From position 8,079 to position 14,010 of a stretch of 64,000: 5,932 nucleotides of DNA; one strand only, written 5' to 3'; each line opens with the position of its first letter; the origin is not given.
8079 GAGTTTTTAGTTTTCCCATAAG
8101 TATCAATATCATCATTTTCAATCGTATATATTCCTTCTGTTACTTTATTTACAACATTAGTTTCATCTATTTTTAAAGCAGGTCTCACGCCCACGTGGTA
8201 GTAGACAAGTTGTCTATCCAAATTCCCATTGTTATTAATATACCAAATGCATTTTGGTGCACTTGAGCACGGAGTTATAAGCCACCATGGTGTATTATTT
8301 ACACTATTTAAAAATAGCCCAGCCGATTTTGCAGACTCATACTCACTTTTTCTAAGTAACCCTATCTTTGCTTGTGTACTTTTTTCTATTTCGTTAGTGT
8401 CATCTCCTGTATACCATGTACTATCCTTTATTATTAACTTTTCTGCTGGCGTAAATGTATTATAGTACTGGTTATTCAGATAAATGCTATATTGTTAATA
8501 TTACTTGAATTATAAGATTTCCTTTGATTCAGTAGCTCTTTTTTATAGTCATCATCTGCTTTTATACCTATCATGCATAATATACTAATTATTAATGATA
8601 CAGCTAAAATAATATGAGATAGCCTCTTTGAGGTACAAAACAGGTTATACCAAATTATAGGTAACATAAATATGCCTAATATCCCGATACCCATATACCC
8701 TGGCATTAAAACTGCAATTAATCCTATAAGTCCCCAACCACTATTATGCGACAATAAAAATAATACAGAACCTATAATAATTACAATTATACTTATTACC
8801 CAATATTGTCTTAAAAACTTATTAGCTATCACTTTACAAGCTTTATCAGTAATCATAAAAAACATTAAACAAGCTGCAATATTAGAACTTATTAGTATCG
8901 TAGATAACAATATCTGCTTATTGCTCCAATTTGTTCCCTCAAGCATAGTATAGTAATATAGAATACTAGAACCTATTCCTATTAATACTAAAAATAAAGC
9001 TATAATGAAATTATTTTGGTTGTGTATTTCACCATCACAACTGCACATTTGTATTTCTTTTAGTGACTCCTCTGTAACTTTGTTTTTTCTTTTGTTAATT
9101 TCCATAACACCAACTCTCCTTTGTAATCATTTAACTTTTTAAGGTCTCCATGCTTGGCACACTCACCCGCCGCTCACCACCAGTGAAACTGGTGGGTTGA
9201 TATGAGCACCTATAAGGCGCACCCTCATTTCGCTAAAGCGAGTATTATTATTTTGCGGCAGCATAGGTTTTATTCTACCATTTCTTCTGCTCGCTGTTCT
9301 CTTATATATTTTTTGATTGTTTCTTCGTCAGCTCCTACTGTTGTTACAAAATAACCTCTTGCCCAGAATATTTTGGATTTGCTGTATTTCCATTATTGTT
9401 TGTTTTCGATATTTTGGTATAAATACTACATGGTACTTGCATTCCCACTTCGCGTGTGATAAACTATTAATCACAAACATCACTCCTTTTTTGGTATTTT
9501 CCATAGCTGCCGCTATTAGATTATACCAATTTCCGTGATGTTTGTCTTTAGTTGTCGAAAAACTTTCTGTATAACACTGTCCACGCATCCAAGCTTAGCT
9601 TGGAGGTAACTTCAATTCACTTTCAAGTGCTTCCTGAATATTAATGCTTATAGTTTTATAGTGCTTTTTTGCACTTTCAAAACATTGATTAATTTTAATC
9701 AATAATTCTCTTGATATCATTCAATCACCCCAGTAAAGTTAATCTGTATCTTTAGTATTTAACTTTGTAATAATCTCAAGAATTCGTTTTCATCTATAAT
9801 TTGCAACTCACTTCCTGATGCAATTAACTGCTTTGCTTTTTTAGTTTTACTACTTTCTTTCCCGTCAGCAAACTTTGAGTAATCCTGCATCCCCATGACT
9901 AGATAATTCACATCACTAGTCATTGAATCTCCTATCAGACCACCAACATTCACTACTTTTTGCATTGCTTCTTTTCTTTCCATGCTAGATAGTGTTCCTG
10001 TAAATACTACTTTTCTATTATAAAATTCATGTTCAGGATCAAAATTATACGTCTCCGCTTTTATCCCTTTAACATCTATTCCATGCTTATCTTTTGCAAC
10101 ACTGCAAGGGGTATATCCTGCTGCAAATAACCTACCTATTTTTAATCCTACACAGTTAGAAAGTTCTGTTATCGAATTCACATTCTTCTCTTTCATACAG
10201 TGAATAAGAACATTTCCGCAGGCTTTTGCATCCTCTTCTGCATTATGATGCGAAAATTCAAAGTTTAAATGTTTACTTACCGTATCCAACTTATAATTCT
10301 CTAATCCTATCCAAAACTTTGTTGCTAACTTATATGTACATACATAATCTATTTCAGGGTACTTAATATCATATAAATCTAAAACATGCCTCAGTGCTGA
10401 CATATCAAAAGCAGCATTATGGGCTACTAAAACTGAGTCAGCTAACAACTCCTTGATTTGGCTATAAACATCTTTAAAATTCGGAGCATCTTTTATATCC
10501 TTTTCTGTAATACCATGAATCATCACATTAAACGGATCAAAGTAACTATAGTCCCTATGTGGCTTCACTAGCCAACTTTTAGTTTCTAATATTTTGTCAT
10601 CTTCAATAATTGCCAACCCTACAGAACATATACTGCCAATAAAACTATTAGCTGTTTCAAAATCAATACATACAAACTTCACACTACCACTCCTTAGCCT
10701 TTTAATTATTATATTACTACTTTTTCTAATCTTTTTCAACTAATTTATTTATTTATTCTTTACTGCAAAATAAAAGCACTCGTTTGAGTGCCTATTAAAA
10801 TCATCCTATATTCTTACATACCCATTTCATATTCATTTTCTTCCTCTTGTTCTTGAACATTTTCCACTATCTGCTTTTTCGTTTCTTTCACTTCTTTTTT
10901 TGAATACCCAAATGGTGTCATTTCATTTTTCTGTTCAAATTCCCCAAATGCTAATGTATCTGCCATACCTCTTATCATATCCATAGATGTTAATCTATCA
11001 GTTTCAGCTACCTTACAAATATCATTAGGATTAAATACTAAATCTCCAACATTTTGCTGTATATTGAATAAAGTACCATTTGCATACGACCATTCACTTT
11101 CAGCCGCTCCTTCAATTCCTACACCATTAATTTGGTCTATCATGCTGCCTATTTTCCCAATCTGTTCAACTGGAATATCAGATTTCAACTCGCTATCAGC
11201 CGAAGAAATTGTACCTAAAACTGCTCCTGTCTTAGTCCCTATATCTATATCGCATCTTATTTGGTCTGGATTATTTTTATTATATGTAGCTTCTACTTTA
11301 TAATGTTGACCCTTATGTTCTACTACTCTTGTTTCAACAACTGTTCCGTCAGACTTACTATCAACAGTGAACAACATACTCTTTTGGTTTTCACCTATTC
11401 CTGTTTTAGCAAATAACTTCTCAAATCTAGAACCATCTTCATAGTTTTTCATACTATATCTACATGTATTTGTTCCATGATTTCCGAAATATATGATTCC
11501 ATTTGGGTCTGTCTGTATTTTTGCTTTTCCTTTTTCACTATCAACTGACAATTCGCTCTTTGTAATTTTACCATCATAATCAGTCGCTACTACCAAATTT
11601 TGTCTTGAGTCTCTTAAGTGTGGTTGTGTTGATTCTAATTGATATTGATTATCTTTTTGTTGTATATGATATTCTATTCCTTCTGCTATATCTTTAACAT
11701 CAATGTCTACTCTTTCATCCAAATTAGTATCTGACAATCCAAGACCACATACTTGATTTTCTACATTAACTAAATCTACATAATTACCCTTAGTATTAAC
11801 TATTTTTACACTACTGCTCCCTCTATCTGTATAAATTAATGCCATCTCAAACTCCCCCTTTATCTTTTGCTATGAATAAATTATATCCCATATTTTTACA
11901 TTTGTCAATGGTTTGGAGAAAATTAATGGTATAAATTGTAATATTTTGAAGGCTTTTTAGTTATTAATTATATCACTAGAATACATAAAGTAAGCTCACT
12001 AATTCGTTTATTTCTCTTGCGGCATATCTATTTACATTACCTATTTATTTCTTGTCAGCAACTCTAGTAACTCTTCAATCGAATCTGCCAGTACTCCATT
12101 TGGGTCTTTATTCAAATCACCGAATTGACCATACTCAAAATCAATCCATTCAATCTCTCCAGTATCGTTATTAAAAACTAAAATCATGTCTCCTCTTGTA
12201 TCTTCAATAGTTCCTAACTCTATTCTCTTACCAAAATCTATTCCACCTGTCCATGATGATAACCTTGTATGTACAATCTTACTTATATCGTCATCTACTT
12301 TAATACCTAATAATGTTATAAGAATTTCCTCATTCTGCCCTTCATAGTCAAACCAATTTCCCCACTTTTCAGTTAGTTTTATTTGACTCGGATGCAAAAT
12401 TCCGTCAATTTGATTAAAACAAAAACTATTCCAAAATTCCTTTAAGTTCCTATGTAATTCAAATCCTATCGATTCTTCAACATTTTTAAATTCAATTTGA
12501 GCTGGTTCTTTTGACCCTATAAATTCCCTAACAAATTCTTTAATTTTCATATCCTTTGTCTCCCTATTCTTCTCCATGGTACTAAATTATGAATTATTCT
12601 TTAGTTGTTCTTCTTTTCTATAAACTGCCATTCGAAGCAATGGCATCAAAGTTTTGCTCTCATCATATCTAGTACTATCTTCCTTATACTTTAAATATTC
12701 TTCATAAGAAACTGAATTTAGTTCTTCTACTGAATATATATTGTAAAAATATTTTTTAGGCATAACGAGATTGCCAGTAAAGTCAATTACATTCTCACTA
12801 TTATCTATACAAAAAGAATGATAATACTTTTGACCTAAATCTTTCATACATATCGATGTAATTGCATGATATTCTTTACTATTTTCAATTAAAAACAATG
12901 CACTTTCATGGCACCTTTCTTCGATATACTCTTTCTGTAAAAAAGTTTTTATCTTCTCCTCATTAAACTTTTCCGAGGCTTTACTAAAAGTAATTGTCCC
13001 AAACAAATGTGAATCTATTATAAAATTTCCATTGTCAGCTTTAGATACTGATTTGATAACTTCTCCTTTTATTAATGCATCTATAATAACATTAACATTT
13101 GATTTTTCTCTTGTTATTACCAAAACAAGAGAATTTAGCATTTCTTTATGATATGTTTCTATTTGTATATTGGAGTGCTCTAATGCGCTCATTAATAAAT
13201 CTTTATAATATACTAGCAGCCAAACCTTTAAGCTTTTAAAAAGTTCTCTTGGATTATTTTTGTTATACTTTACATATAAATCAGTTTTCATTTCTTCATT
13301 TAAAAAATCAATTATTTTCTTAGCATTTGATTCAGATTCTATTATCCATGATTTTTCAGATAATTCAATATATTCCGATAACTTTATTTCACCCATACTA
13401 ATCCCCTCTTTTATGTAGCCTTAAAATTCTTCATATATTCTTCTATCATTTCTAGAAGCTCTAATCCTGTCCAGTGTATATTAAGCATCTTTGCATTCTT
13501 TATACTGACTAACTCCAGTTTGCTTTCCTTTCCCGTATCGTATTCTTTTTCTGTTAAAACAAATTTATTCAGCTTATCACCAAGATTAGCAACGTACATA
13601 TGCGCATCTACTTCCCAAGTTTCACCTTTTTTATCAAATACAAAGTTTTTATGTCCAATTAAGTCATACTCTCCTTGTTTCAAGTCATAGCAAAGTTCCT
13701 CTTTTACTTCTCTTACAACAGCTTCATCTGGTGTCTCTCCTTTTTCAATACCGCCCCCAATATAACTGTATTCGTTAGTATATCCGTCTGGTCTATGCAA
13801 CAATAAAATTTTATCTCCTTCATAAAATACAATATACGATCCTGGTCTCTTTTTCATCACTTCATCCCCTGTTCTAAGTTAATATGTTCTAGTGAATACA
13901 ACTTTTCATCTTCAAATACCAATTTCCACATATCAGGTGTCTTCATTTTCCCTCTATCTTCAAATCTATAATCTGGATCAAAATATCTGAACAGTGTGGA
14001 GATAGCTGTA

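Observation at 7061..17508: The rlmD 3' end is a serial integration hotspot: 137-bp perfect direct repeats bracket a 10.3-kb graveyard of integrase-less elements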

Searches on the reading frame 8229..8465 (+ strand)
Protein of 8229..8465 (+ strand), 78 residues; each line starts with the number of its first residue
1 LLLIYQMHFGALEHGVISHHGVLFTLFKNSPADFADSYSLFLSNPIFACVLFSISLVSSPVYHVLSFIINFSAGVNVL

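Call 65: search_protein_families(library=pfam, max_evalue=0.01, proteins=[window:8229-8465:+])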
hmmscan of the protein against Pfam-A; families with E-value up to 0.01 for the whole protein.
window:8229-8465:+ (78 aa): 0 families

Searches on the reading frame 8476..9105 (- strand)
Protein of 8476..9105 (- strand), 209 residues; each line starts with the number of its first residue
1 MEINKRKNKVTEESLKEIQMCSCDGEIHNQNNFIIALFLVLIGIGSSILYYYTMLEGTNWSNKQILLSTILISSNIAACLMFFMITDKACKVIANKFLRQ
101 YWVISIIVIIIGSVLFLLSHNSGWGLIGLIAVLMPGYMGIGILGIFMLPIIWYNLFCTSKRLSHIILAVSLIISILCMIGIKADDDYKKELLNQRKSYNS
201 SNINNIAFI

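Call 10: search_protein_families(library=pfam, max_evalue=0.01, proteins=[window:8476-9105:-])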
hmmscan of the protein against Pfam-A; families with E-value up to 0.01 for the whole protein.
window:8476-9105:- (209 aa): 2 families
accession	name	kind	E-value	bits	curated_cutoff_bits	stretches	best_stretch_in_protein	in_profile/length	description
PF07690.21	MFS_1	-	5.7e-05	22.6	33.4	1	27-179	199-345/347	Major Facilitator Superfamily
PF19529.4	DUF6057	-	0.0095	15.3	29.8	0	33-179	75-202/569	Family of unknown function (DUF6057)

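Call 49: search_protein_families(library=phrogs, max_evalue=0.001, proteins=[window:8476-9105:-])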
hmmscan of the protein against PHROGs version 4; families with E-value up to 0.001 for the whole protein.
window:8476-9105:- (209 aa): 0 families

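Call 50: search_protein_families(library=padloc, max_evalue=0.001, proteins=[window:8476-9105:-])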
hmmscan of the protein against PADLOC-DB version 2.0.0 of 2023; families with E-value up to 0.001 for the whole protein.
window:8476-9105:- (209 aa): 0 families

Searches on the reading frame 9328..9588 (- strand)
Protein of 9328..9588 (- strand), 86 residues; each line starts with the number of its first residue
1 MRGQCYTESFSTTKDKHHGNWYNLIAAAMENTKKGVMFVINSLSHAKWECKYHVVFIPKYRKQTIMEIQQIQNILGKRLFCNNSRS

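Call 10: search_protein_families(library=pfam, max_evalue=0.01, proteins=[window:9328-9588:-])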
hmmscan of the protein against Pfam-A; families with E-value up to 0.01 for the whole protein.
window:9328-9588:- (86 aa): 1 family
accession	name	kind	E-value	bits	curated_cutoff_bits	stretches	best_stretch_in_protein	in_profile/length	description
PF01797.21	Y1_Tnp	-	0.00068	20.2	23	1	47-67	2-22/121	Transposase IS200 like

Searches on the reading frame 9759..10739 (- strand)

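Call 10: search_protein_families(library=pfam, max_evalue=0.01, proteins=[window:9759-10739:-])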
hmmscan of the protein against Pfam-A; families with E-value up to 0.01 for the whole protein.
window:9759-10739:- (326 aa): 5 families
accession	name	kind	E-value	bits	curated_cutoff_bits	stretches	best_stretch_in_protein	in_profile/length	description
PF00929.31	RNase_T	-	8.3e-24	85.4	24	1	23-177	1-163/164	Exonuclease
PF00533.33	BRCT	-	2.9e-05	24.7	21.3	1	237-296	4-52/78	BRCA1 C Terminus (BRCT) domain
PF16473.11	Rv2179c-like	-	3.3e-05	24.1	27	1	84-178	76-173/177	3'-5' exoribonuclease Rv2179c-like domain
PF21762.3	DEDDh_C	-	0.0016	19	27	0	99-172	105-179/188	DNA polymerase III subunit epsilon-like, C-terminal domain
PF01612.26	DNA_pol_A_exo1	-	0.0058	16.9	23.6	0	88-158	60-127/173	3'-5' exonuclease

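Call 49: search_protein_families(library=phrogs, max_evalue=0.001, proteins=[window:9759-10739:-])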
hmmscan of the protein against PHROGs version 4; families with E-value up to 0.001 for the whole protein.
window:9759-10739:- (326 aa): 8 families
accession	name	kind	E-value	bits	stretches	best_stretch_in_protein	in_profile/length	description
phrog_192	-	DNA, RNA and nucleotide metabolism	3.4e-52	179.1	1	21-326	107-366/397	DNA polymerase exonuclease subunit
phrog_14632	-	DNA, RNA and nucleotide metabolism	1.5e-16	61.2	1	13-189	75-251/380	DNA polymerase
phrog_3989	-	unknown function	3.2e-14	53.9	1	229-325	197-293/296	-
phrog_3869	-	DNA, RNA and nucleotide metabolism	6.2e-09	35.9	1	186-321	531-650/656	NAD-dependent DNA ligase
phrog_2561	-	DNA, RNA and nucleotide metabolism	1.8e-08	35.8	1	233-325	83-161/167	DNA ligase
phrog_3498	-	DNA, RNA and nucleotide metabolism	3.7e-06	27.9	1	231-321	170-250/256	NAD-dependent DNA ligase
phrog_17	-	DNA, RNA and nucleotide metabolism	9.5e-05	21.5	1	19-135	669-760/1445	DNA polymerase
phrog_29618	-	DNA, RNA and nucleotide metabolism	0.00015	22.3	1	19-128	30-133/306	exonuclease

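Call 50: search_protein_families(library=padloc, max_evalue=0.001, proteins=[window:9759-10739:-])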
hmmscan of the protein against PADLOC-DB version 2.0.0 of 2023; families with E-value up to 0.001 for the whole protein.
window:9759-10739:- (326 aa): 3 families
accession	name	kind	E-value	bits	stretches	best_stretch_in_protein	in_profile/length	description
PDLC05027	PDC-S48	-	2.3e-32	110.6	1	21-187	5-172/411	-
PDLC01247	DEDDh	-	9.4e-29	98.8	1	23-178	1-138/139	"CAS-I,CAS-II,CAS-III,CAS-IV,CAS-V,CAS-VI; associated"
PDLC05028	PDC-S48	-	1.3e-19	68.1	1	20-184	18-182/512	-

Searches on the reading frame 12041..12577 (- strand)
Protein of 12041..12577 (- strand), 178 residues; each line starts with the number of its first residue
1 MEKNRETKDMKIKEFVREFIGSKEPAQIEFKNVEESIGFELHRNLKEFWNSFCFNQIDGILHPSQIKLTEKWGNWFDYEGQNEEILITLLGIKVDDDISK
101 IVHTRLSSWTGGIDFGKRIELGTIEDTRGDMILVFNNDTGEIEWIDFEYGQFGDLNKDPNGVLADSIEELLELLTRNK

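Call 10: search_protein_families(library=pfam, max_evalue=0.01, proteins=[window:12041-12577:-])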
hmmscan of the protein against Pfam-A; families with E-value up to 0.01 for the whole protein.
window:12041-12577:- (178 aa): 1 family
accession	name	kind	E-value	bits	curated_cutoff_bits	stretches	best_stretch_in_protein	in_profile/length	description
PF07348.17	Syd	-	2.4e-05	24.4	25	1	24-72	52-100/175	Syd protein (SUKH-2)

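Call 49: search_protein_families(library=phrogs, max_evalue=0.001, proteins=[window:12041-12577:-])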
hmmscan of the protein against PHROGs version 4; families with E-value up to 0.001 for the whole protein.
window:12041-12577:- (178 aa): 0 families

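Call 50: search_protein_families(library=padloc, max_evalue=0.001, proteins=[window:12041-12577:-])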
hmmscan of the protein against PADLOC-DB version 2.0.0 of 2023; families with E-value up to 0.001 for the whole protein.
window:12041-12577:- (178 aa): 0 families

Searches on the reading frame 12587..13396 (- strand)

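Call 10: search_protein_families(library=pfam, max_evalue=0.01, proteins=[window:12587-13396:-])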
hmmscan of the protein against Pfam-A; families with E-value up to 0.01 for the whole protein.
window:12587-13396:- (269 aa): 1 family
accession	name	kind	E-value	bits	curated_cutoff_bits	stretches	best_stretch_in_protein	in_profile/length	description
PF21305.2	type_II_gspD_N0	-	0.001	19.3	27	1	112-153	10-51/71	GspD-like, N0 domain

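Call 49: search_protein_families(library=phrogs, max_evalue=0.001, proteins=[window:12587-13396:-])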
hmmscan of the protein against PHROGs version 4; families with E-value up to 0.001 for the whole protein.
window:12587-13396:- (269 aa): 0 families

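Call 50: search_protein_families(library=padloc, max_evalue=0.001, proteins=[window:12587-13396:-])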
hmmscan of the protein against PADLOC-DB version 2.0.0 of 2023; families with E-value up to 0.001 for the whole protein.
window:12587-13396:- (269 aa): 0 families

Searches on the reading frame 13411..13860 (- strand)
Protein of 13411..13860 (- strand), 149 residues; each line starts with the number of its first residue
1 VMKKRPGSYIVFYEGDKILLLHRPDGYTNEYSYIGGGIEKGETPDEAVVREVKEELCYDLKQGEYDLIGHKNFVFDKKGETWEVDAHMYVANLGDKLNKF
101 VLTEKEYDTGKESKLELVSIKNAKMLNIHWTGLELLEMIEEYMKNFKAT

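Call 10: search_protein_families(library=pfam, max_evalue=0.01, proteins=[window:13411-13860:-])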
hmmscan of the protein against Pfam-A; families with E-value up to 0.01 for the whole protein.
window:13411-13860:- (149 aa): 2 families
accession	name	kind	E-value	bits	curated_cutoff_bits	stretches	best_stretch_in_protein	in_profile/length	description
PF00293.34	NUDIX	-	1.3e-12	48.3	21.1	1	4-123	2-118/134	NUDIX domain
PF22327.2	Nudt16-like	-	0.0038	17.6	27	1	18-112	25-112/161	U8 snoRNA-decapping enzyme-like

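Call 49: search_protein_families(library=phrogs, max_evalue=0.001, proteins=[window:13411-13860:-])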
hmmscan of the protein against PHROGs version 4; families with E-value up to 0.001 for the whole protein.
window:13411-13860:- (149 aa): 6 families
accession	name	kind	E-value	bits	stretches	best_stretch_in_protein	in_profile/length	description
phrog_1198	-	other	3.2e-13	51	1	2-96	34-130/253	MutT/NUDIX hydrolase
phrog_15528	-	head and packaging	8.6e-07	28.7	1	10-63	527-577/794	portal protein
phrog_10313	-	other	3.5e-06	27.9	1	9-96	16-101/159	nudix hydrolase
phrog_19657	-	other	5.4e-06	27.5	1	30-106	60-138/176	nudix hydrolase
phrog_6216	-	unknown function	5.7e-05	23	1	9-81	6-76/545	-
phrog_9999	-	other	0.00029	21.8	0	17-71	44-97/186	nudix hydrolase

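Call 50: search_protein_families(library=padloc, max_evalue=0.001, proteins=[window:13411-13860:-])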
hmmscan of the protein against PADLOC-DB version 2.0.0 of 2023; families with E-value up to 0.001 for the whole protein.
window:13411-13860:- (149 aa): 1 family
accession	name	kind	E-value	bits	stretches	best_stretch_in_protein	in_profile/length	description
PDLC04899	PDC-S07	-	5.7e-10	37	1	11-65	13-69/135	-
